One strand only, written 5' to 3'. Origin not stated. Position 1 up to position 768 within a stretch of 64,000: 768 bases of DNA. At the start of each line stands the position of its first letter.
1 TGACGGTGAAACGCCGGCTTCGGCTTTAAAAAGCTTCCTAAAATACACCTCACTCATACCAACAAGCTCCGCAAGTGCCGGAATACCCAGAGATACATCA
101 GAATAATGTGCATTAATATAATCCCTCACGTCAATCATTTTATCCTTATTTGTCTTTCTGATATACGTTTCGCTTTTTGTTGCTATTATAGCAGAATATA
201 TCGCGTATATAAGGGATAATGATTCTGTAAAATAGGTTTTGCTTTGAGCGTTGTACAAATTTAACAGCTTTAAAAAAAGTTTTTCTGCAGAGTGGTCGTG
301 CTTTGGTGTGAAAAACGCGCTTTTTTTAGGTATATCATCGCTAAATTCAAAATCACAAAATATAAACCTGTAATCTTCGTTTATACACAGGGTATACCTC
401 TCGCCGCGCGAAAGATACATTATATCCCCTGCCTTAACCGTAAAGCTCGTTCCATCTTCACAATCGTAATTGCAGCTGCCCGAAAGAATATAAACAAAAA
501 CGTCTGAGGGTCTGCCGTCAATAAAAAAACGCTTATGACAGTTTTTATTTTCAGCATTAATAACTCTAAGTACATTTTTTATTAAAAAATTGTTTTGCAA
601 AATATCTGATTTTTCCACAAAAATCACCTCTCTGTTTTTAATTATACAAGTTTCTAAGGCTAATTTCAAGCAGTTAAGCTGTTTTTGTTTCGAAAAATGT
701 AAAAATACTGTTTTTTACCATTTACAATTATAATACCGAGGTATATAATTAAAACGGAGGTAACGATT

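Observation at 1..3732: Unusually short glycyl radical enzyme with dedicated activase and a cupin-AraC regulator, in no known GRE locus context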

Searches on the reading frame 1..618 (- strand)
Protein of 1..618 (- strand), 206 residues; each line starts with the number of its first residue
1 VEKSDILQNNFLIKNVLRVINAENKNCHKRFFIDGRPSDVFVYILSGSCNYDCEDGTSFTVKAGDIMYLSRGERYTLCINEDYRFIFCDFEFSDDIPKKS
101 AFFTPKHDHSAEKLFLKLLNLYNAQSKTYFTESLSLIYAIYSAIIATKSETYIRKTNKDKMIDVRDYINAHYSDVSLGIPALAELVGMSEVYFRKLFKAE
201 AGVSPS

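Call 5: search_protein_families(library=ncbifam, proteins=[window:1-618:-], max_evalue=0.001)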
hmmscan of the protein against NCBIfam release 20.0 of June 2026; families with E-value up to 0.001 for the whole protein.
window:1-618:- (206 aa): 2 families
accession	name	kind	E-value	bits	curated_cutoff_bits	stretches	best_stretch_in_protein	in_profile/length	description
NF047455.1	TF_Staph_AryK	equivalog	4.1e-07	28.6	850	1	57-203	40-200/759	transcriptional regulator AryK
NF047788.1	TransRegPocR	equivalog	0.00014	21.3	500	1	132-203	162-232/296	transcriptional regulator PocR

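Call 64: search_protein_families(library=pfam, proteins=[window:1-618:-], max_evalue=1)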
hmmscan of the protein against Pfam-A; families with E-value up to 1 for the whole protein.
window:1-618:- (206 aa): 8 families
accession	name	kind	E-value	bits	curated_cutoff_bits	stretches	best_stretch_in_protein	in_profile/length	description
PF05899.18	Cupin_3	-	2.7e-05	24.2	23.5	1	41-82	28-69/74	EutQ-like cupin domain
PF07883.17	Cupin_2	-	0.00025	21.1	27.2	1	40-80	20-58/70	Cupin domain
PF00165.29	HTH_AraC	-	0.00033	21.2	26.6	1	182-206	14-38/42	Bacterial regulatory helix-turn-helix proteins, AraC family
PF02311.25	AraC_binding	-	0.0029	17.8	21.1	1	40-77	25-61/135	AraC-like ligand binding domain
PF22200.2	ExsA_N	-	0.065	14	27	1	40-99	2-64/136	ExsA N-terminal regulatory domain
PF06249.18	EutQ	-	0.14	12.4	21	1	43-89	100-145/152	Ethanolamine utilisation protein EutQ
PF12852.13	Cupin_6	-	0.14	12.3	26.7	1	39-80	35-77/183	Cupin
PF12833.13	HTH_18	-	0.16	12.7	33.6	1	182-205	1-24/80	Helix-turn-helix domain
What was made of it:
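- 1..618 (-): AraC-family regulator, divergent from the GRE. Only the N-terminal 206 aa are in the window: the cupin sensor domain plus the start of the HTH. It starts with GTG at 618-616 and is cut by the window edge. Cupin_3 24.2 bits, HTH_AraC at residues 182-206 (call 64).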
